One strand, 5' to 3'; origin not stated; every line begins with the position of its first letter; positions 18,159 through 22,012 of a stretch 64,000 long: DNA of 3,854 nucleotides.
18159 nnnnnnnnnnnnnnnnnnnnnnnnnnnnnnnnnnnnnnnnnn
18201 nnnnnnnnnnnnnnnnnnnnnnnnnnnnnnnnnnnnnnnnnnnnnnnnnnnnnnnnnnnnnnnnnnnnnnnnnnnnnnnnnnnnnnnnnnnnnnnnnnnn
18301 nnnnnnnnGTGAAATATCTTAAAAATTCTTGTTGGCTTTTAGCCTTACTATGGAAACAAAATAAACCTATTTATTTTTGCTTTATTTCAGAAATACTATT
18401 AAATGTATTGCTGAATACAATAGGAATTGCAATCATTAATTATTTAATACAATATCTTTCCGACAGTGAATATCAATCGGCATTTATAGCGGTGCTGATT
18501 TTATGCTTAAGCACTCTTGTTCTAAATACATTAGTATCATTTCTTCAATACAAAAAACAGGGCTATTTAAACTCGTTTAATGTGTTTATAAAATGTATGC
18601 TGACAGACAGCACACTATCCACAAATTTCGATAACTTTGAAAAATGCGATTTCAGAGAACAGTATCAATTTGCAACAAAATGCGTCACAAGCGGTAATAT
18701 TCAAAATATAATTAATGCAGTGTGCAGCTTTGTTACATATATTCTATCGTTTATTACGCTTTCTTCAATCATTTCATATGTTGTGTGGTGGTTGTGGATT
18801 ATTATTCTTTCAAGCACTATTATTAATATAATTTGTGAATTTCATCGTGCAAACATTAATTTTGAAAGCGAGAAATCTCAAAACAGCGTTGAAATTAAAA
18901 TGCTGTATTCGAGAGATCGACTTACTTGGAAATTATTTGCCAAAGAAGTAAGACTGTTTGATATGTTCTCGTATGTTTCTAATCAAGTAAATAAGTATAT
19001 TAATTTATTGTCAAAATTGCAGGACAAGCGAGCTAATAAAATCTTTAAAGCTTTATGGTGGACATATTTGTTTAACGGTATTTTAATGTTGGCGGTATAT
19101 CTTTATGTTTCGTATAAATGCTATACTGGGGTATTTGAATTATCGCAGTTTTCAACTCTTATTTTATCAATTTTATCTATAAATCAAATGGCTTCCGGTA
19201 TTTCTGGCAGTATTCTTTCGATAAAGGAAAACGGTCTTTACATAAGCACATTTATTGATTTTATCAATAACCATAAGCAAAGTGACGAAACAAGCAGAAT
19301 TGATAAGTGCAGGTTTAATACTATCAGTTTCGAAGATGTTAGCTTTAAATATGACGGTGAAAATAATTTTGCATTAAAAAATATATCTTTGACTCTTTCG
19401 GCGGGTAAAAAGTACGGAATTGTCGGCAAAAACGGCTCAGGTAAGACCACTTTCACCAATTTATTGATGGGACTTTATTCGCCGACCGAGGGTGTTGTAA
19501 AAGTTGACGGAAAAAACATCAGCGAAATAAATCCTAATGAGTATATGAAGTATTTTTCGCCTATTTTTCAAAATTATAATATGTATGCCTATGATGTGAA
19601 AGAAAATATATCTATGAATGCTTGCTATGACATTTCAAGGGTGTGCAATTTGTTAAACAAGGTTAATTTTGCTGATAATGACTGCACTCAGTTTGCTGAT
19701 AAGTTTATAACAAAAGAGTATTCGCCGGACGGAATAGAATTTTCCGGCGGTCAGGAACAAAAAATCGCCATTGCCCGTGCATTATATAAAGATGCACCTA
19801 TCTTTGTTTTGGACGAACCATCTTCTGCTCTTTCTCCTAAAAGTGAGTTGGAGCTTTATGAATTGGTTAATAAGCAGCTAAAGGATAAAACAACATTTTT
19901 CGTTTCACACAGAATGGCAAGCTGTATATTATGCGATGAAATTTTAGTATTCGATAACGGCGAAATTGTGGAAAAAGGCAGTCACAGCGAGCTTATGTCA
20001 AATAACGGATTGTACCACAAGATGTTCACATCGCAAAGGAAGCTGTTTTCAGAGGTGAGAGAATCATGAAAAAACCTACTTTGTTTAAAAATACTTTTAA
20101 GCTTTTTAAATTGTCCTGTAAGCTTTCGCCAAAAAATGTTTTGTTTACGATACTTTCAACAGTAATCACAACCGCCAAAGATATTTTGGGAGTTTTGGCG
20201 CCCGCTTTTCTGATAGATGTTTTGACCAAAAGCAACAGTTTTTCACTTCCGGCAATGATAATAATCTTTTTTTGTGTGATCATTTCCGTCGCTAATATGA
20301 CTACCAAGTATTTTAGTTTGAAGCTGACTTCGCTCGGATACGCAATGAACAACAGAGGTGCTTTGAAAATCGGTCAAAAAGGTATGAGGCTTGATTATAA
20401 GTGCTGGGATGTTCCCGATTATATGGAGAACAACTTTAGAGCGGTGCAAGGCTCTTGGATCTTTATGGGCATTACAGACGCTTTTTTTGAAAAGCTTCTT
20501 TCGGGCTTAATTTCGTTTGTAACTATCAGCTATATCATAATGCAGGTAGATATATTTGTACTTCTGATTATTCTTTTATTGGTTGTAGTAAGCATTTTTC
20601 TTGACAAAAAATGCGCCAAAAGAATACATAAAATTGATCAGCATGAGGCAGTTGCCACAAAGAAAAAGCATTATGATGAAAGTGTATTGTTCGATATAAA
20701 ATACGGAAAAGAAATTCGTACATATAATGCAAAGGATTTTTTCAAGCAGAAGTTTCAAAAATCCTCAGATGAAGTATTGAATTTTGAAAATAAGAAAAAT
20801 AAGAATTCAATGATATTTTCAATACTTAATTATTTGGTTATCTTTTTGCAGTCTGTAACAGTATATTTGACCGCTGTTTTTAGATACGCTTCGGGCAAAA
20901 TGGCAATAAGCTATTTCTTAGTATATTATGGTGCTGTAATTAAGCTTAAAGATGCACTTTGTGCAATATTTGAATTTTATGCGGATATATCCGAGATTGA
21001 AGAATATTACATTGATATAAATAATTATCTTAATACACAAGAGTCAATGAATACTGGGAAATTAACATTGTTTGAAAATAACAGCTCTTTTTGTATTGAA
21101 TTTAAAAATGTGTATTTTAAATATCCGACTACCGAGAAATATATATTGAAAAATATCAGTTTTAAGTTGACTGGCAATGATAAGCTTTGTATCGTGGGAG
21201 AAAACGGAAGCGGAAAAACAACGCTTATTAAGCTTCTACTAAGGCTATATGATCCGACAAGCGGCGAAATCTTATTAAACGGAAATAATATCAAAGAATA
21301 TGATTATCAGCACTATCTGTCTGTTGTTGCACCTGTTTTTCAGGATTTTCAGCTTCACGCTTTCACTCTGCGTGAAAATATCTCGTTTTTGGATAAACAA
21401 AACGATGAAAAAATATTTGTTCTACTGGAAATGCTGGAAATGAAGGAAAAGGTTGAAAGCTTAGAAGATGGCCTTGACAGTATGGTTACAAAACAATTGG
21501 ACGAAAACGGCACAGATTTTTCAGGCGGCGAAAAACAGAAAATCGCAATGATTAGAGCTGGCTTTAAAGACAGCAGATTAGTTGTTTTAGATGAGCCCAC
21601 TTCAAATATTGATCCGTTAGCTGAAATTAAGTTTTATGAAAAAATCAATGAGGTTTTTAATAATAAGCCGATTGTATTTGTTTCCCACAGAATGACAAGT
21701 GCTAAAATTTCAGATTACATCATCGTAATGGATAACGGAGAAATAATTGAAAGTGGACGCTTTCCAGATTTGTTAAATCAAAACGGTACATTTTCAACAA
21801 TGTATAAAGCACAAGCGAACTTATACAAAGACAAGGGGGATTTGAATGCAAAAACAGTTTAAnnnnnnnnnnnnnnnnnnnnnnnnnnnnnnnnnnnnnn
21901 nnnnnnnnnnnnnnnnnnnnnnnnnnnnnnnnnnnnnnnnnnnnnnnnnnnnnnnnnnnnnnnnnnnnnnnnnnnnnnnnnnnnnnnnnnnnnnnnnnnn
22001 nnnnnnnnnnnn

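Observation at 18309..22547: Orphan peptide export/maturation-like module: heterodimeric ABC exporter plus a 233-aa pro-domain-less S8 subtilase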

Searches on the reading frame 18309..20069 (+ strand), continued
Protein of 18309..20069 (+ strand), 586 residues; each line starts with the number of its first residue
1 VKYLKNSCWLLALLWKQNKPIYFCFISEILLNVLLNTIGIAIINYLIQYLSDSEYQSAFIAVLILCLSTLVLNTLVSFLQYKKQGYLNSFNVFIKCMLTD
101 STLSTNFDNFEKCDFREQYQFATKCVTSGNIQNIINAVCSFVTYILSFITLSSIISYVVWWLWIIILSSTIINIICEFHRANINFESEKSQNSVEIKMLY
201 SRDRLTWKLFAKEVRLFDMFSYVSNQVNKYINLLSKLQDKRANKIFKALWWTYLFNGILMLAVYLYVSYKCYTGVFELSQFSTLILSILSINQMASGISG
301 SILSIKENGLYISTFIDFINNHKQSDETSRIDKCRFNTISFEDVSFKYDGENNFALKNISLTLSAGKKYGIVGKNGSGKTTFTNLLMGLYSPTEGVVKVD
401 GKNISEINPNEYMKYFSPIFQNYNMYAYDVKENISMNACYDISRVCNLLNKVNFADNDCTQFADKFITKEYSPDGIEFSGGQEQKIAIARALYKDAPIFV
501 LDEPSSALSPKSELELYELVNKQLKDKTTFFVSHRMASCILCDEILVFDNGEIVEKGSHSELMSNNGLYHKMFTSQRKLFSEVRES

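Call 48: search_protein_families(library=pfam, proteins=[L075:9213-11012:+, L075:3829-5166:+, L075:5181-5450:+, L075:12425-13366:+, L075:13383-14249:+], max_evalue=0.01)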
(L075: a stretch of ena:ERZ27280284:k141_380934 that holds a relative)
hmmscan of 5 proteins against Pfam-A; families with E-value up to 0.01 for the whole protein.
L075:9213-11012:+ (600 aa): 2 families
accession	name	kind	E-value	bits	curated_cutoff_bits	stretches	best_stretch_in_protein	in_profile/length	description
PF00082.27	Peptidase_S8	-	2.6e-08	34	21.8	1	9-216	6-259/288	Subtilase family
PF07755.17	DUF1611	-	0.0011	18.8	25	1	385-511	11-124/201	Domain of unknown function (DUF1611_C) P-loop domain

L075:3829-5166:+ (445 aa): 2 families
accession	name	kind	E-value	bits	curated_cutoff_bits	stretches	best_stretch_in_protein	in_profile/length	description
PF04055.27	Radical_SAM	-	3.4e-18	66.8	29.5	1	100-244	3-144/166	Radical SAM superfamily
PF13353.11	Fer4_12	-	2.2e-09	38.2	22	1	100-220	11-126/137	4Fe-4S single cluster domain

L075:5181-5450:+ (89 aa): 1 family
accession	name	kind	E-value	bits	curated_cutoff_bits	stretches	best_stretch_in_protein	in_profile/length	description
PF00550.31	PP-binding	-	3.7e-07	30.7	20.8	1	22-55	19-52/67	Phosphopantetheine attachment site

L075:12425-13366:+ (313 aa): 0 families

L075:13383-14249:+ (288 aa): 0 families
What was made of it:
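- On CcpM-type Cys-rich peptide maturation system (TIGR04068/04066/04069): The L075 protein passes Pfam PP-binding (30.7 bits against a 20.8-bit cut-off, call 48).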

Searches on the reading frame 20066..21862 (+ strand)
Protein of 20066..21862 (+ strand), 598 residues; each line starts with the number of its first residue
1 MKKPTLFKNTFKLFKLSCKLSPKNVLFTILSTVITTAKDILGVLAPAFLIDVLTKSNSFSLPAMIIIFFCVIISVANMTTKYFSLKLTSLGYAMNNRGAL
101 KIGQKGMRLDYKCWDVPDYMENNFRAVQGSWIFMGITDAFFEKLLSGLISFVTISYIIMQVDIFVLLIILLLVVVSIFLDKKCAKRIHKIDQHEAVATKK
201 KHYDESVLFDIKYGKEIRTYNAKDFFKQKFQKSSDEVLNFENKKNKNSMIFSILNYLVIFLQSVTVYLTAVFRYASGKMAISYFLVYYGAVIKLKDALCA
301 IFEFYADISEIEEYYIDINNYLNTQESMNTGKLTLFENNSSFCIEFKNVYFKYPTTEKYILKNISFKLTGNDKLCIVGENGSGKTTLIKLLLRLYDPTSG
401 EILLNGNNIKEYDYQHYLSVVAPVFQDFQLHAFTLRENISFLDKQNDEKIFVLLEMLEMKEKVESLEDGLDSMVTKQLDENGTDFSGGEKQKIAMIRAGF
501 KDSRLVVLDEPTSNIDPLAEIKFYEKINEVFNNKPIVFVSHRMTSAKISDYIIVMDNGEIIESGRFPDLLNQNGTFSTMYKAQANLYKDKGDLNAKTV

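Call 5: search_protein_families(library=pfam, proteins=[window:20066-21862:+], max_evalue=0.01)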
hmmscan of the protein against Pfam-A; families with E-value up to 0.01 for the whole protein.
window:20066-21862:+ (598 aa): 7 families
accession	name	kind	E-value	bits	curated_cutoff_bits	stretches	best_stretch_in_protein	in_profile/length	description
PF00005.33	ABC_tran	-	1.5e-29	103.8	25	1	361-513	1-137/137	ABC transporter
PF13304.12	AAA_21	-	6.7e-08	33.4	27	1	375-394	3-22/304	AAA domain, putative AbiEii toxin, Type IV TA system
PF00664.28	ABC_membrane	-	5e-05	23.5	28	1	142-287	120-263/274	ABC transporter transmembrane region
PF13401.12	AAA_22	-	0.0019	18.9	27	1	374-398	8-32/130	AAA domain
PF02463.25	SMC_N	-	0.002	18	40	0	374-389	27-42/220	RecF/RecN/SMC N terminal domain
PF13476.12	AAA_23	-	0.0038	18.3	27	1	364-390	15-38/201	AAA domain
PF13555.12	AAA_29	-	0.005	17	27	0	365-389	18-40/61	P-loop containing region of AAA domain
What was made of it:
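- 20066..21862 (+): ABC2, a TMD-NBD half-transporter of 598 aa. It is intact. ABC_tran E=1.5e-29 with a weak ABC_membrane hit (call 5).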

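Call 7: search_protein_families(library=ncbifam, proteins=[window:20066-21862:+], max_evalue=0.01)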
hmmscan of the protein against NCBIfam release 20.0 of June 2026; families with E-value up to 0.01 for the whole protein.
window:20066-21862:+ (598 aa): 184 families (the best 25 are shown)
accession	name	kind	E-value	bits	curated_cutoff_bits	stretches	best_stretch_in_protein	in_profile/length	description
TIGR02203.1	MsbA_lipidA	equivalog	1.1e-67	228.8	602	1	54-583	50-569/572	lipid A export permease/ATP-binding protein MsbA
NF008364.0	PRK11160.1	equivalog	2.4e-60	204.7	630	1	148-581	145-573/575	heme ABC transporter ATP-binding protein/permease CydC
TIGR03375.1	type_I_sec_LssB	subfamily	3.9e-60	203.9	693.1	1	151-570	278-689/696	type I secretion system permease/ATPase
NF010178.0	PRK13657.1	equivalog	1.4e-57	195.4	733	1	138-590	131-577/588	glucan ABC transporter ATP-binding protein/ permease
NF008381.0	PRK11176.1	equivalog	1.7e-55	188.5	867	1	161-584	162-580/582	lipid A ABC transporter ATP-binding protein/permease MsbA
TIGR03796.1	NHLM_micro_ABC1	equivalog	5.5e-55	186.8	853.3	1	20-578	151-707/710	NHLP family bacteriocin export ABC transporter peptidase/permease/ATPase subunit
TIGR02204.1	MsbA_rel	hypoth_equivalog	3.7e-54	184.4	780.4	1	153-581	152-573/576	ABC transporter, permease/ATP-binding protein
NF045513.1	HepA_fam_ABC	equivalog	1.2e-53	182.5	725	1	132-583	167-609/610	heterocyst formation ABC transporter subunit HepA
TIGR01193.1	bacteriocin_ABC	subfamily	2.8e-53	181.5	523.85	1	132-581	265-707/708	peptide cleavage/export ABC transporter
TIGR00958.1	3a01208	subfamily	1.3e-52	179.1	874.6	1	145-579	283-710/711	antigen peptide transporter 2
TIGR01846.1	type_I_sec_HlyB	subfamily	2.2e-50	171.7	725.55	1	159-584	278-693/694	type I secretion system permease/ATPase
TIGR01192.1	chvA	subfamily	7.9e-49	166.7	585.4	1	134-590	127-577/585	glucan export ABC transporter ATP-binding protein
TIGR03797.1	NHLM_micro_ABC2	equivalog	2.9e-47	161.6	709.4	1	11-583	124-685/686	NHLP bacteriocin export ABC transporter permease/ATPase subunit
TIGR01842.1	type_I_sec_PrtD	subfamily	8.2e-47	159.9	510.15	1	148-570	129-541/544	type I secretion system permease/ATPase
NF008379.0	PRK11174.1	equivalog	1.4e-46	159.4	684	1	318-584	324-585/588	heme ABC transporter permease/ATP-binding protein CydD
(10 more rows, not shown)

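Call 8: search_protein_families(library=padloc, proteins=[window:20066-21862:+], max_evalue=0.01)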
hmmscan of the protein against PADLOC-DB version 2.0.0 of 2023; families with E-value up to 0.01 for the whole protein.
window:20066-21862:+ (598 aa): 9 families
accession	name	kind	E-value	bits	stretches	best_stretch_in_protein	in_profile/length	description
PDLC04135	mad3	-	2.3e-25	88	2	457-558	234-340/374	mads_3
PDLC02914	ATPase-Toprim_I-B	-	1.8e-08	32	2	363-395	17-49/443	-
PDLC02980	AriA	-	1.4e-07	29.8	1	375-411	3-45/304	-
PDLC04140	mad8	-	5.2e-06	24.2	1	357-518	13-207/314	mads_8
PDLC02335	AbiLi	-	2.1e-05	21.8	1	231-543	31-238/326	AbiLi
PDLC02911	VakA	-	0.00088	17.9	0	371-391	2-22/163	-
PDLC04164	AriA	-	0.003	15.1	1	362-397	18-53/253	-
PDLC03878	NsnB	-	0.0078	14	1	375-420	25-73/345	-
PDLC02663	DndD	-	0.0079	13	0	375-420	37-78/675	DndD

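Call 64: find_encoding_contigs(protein=window:20066-21859:+, flank=10000, max_places=10)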
Protein window:20066-21859:+ (598 aa): 22 contigs read that carry it; 10 places shown.
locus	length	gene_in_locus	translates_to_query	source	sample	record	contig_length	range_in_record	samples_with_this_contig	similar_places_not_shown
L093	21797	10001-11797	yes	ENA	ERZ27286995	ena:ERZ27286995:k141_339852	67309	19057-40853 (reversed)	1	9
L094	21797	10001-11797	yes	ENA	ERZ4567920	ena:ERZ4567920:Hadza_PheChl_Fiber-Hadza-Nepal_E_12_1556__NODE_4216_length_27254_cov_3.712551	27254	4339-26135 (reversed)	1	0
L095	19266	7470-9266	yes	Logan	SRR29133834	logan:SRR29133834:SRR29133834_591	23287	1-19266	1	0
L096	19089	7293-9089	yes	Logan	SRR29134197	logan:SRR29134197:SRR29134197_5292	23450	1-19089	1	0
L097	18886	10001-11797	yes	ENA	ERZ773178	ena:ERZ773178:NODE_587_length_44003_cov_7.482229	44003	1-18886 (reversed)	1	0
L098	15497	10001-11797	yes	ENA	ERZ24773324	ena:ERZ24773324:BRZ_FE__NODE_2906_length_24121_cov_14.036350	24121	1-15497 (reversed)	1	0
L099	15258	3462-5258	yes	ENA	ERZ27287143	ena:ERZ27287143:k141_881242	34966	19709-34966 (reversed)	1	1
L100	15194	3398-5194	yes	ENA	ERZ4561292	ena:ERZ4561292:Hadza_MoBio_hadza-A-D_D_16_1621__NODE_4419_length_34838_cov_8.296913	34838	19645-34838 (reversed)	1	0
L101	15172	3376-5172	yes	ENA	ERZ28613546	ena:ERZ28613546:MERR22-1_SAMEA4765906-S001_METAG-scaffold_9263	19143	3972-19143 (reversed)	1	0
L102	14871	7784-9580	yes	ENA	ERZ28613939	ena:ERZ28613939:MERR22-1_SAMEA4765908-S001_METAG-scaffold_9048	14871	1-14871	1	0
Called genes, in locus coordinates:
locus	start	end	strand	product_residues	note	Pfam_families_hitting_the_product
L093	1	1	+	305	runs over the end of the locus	PF13154:DUF3991, PF13155:Toprim_2, PF13362:Toprim_3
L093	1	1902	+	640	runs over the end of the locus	PF02534:T4SS-DNA_transf, PF10412:TrwB_AAD_bind, PF12696:TraG-D_C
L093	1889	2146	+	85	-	PF13730:HTH_36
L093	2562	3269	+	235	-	PF00072:Response_reg, PF04397:LytTR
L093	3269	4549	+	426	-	PF14501:HATPase_c_5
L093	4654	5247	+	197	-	PF04647:AgrB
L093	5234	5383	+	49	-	-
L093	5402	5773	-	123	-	-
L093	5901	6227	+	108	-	PF13560:HTH_31 (weak), PF12844:HTH_19, PF01381:HTH_3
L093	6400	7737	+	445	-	PF04055:Radical_SAM, PF13353:Fer4_12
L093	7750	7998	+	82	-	PF00550:PP-binding (weak)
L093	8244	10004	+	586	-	PF02463:SMC_N (faint), PF00005:ABC_tran, PF13304:AAA_21 (faint)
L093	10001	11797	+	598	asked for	PF13304:AAA_21 (faint), PF00005:ABC_tran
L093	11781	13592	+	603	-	PF00082:Peptidase_S8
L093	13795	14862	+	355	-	-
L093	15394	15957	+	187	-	-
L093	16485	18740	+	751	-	PF00270:DEAD (faint), PF13307:Helicase_C_2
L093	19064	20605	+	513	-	PF00239:Resolvase, PF07508:Recombinase, PF13408:Zn_ribbon_recom (weak)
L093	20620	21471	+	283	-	PF07508:Recombinase, PF13408:Zn_ribbon_recom (faint)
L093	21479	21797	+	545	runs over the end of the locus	PF00239:Resolvase, PF07508:Recombinase, PF13408:Zn_ribbon_recom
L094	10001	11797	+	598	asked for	PF13304:AAA_21 (faint), PF00005:ABC_tran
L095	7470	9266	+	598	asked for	PF13304:AAA_21 (faint), PF00005:ABC_tran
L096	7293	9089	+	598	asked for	PF13304:AAA_21 (faint), PF00005:ABC_tran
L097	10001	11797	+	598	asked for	PF13304:AAA_21 (faint), PF00005:ABC_tran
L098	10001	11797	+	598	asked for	PF13304:AAA_21 (faint), PF00005:ABC_tran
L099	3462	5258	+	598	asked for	PF13304:AAA_21 (faint), PF00005:ABC_tran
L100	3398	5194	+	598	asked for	PF13304:AAA_21 (faint), PF00005:ABC_tran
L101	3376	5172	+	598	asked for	PF13304:AAA_21 (faint), PF00005:ABC_tran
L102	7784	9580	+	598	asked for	PF13304:AAA_21 (faint), PF00005:ABC_tran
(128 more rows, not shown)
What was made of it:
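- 20066..21862 (+): The exact protein is listed in 56 blocks of the collection; 9 of the 10 places shown are intact clusters (call 64).
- Parent gene content is listed in call 64. The intact cluster is common in the same kind of samples (call 64).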

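Call 69: search_protein_families(library=ncbifam, proteins=[L093:6400-7737:+, L093:7750-7998:+, L093:11781-13592:+, L093:13795-14862:+, L093:15394-15957:+, L093:4654-5247:+], max_evalue=0.01)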
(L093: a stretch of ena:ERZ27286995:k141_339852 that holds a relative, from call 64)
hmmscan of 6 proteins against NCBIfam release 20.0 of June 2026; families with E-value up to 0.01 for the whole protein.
L093:6400-7737:+ (445 aa): 62 families (the best 25 are shown)
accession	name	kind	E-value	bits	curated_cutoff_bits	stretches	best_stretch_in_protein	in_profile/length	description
TIGR04463.1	rSAM_vs_C_rich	equivalog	4.2e-51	174.1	525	1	15-416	7-400/438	TIGR04463 family radical SAM/SPASM RiPP maturase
TIGR04334.1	rSAM_Clo7bot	equivalog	2.9e-38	131.7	600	1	20-437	16-434/440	radical SAM/SPASM domain Clo7bot peptide maturase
NF038107.1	rSAM_NF038107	equivalog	1.2e-37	129.7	600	1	7-438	3-432/444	Cys-every-fifth radical SAM/SPASM peptide maturase CefB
NF052473.1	rSAM_FlmE_OhkG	exception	4.6e-37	127.8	500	1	6-438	2-457/481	FlmE/OhkG family radical SAM/SPASM peptide maturase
NF047865.1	rSAM_PapB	equivalog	4.3e-32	111.6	340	1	95-411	4-317/330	PapB family radical SAM/SPASM ranthipeptide maturase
TIGR04280.1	geopep_mat_rSAM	hypoth_equivalog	3.4e-29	102.1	400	1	63-424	52-407/428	geopeptide radical SAM maturase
TIGR04068.1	rSAM_ocin_clost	equivalog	6.9e-29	101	500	1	28-267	17-263/462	Cys-rich peptide radical SAM maturase CcpM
TIGR03974.1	rSAM_six_Cys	equivalog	1.3e-22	80.3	425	1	42-273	49-278/451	thioether cross-link-forming SCIFF peptide maturase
TIGR04064.1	rSAM_nif11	equivalog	2.8e-19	69.2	518.7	1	90-234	74-221/459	nif11-like peptide radical SAM maturase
TIGR03978.1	rSAM_paired_1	equivalog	7e-19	67.9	370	1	90-268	78-260/466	His-Xaa-Ser system radical SAM maturase HxsB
NF040492.1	not_ScfB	exception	8e-19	67.8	855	1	55-273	59-277/450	ScfB-related radical SAM/SPASM orphan maturase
TIGR04054.1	rSAM_NirJ1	equivalog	6.1e-18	64.6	650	1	96-269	38-197/387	putative heme d1 biosynthesis radical SAM protein NirJ1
TIGR03906.1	quino_hemo_SAM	equivalog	7.3e-18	64.4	453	1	95-263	95-265/467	quinohemoprotein amine dehydrogenase maturation protein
TIGR04115.1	rSAM_Cxxx_rpt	equivalog_domain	9.9e-17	61.4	350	1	98-250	6-168/359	radical SAM peptide maturase, CXXX-repeat target family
NF041298.1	rSAM_mat_DynA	equivalog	1.1e-16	60.8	450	1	97-272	4-177/356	dynobactin maturation radical SAM/SPASM protein DynA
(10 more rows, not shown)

L093:7750-7998:+ (82 aa): 5 families
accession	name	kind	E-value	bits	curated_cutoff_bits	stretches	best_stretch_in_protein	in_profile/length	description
NF058660.1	cispen_ACP_AmcB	equivalog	2.2e-05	24.5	80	1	3-76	2-79/80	cispentacin biosynthesis acyl carrier protein AmcB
NF005480.0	PRK07081.1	equivalog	8.4e-05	22.4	72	1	19-78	20-79/83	acyl carrier protein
NF003464.0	PRK05087.1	equivalog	0.00034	20.6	68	1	1-73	1-75/78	D-alanine--poly(phosphoribitol) ligase subunit DltC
NF005079.0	PRK06508.1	equivalog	0.0041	17.5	83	1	25-56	28-59/93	acyl carrier protein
NF009104.0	PRK12449.1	equivalog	0.0043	17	70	1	29-71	34-74/80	acyl carrier protein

L093:11781-13592:+ (603 aa): 4 families
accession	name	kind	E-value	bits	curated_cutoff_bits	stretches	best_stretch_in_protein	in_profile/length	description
NF049966.1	QH_SP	equivalog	1.1e-30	106.7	165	1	9-230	2-213/219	subtilisin-like serine protease QhpE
TIGR04066.1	nat_prod_clost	hypoth_equivalog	4.8e-26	91.6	200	1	249-598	1-360/361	TIGR04066 family peptide maturation system protein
TIGR03921.1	T7SS_mycosin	equivalog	9.9e-12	44.6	278.75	1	8-207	16-240/353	type VII secretion-associated serine protease mycosin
TIGR03895.1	protease_PatA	subfamily_domain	0.00016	20.6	421.05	1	75-212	39-178/606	PatA/PatG family cyanobactin maturation protease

L093:13795-14862:+ (355 aa): 0 families

L093:15394-15957:+ (187 aa): 10 families
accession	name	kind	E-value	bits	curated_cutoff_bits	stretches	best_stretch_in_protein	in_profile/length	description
TIGR02937.1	sigma70-ECF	superfamily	6.5e-09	35.6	42.9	1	31-186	65-164/165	sigma-70 family RNA polymerase sigma factor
TIGR02980.1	SigBFG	subfamily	9e-06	25.5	234.35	1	101-186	146-225/227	SigB/SigF/SigG family RNA polymerase sigma factor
TIGR02392.1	rpoH_proteo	equivalog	3.3e-05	23.6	323.1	1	101-186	178-267/270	RNA polymerase sigma factor RpoH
TIGR01636.1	phage_rinA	subfamily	3.5e-05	24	31.9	1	104-183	50-128/134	phage transcriptional regulator, RinA family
NF005143.0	PRK06596.1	subfamily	0.00036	20.1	241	1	109-186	198-280/285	RNA polymerase factor sigma-32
NF005693.0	PRK07500.1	equivalog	0.00048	19.3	315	1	103-185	195-275/289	RNA polymerase factor sigma-32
TIGR01884.1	cas_HTH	subfamily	0.0035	16.7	60.2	1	115-174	117-175/202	CRISPR-associated CARF protein Csa3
NF005644.0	PRK07408.1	subfamily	0.004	16.8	261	1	99-175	169-241/258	RNA polymerase sigma factor SigF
TIGR04381.1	HTH_TypR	domain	0.0078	16.2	30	0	142-186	10-45/49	TyrR/PhhR family helix-turn-helix DNA-binding protein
TIGR02846.1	spore_sigmaK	equivalog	0.0084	15.7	298.65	0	78-185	117-224/227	RNA polymerase sporulation sigma factor SigK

L093:4654-5247:+ (197 aa): 1 family
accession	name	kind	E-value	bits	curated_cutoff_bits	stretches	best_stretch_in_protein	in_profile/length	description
NF002210.0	PRK01100.1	equivalog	1.1e-05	25.2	282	1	20-194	27-201/210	accessory gene regulator ArgB-like protein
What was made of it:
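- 21846..22547 (+): S8 (QhpE-like) catalytic domain. This is residues 1-233 of a 603-aa S8-TIGR04066 fusion, cut in the interdomain linker. Its stop codon is completed by the IS. In the parent, QhpE-like covers residues 9-230 and TIGR04066 covers 249-598 (call 69).
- On QhpE subtilisin-like protease (NF049966): The full-length parent scores 106.7 bits (call 69). The parent radical-SAM enzyme scores 64 bits against a 453-bit cut-off for the QhpD model (call 69).
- On CcpM-type Cys-rich peptide maturation system (TIGR04068/04066/04069): Its best model is TIGR04463 at 174.1 bits against a 525-bit cut-off (call 69). Parent fusion residues 249-598 align to profile positions 1-360 of 361, but at 91.6 bits (call 69).
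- Its family assignments are in call 69: TIGR04463 at 174 bits is the best radical-SAM match, QhpE-like covers residues 9-230 and TIGR04066 covers 249-598.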
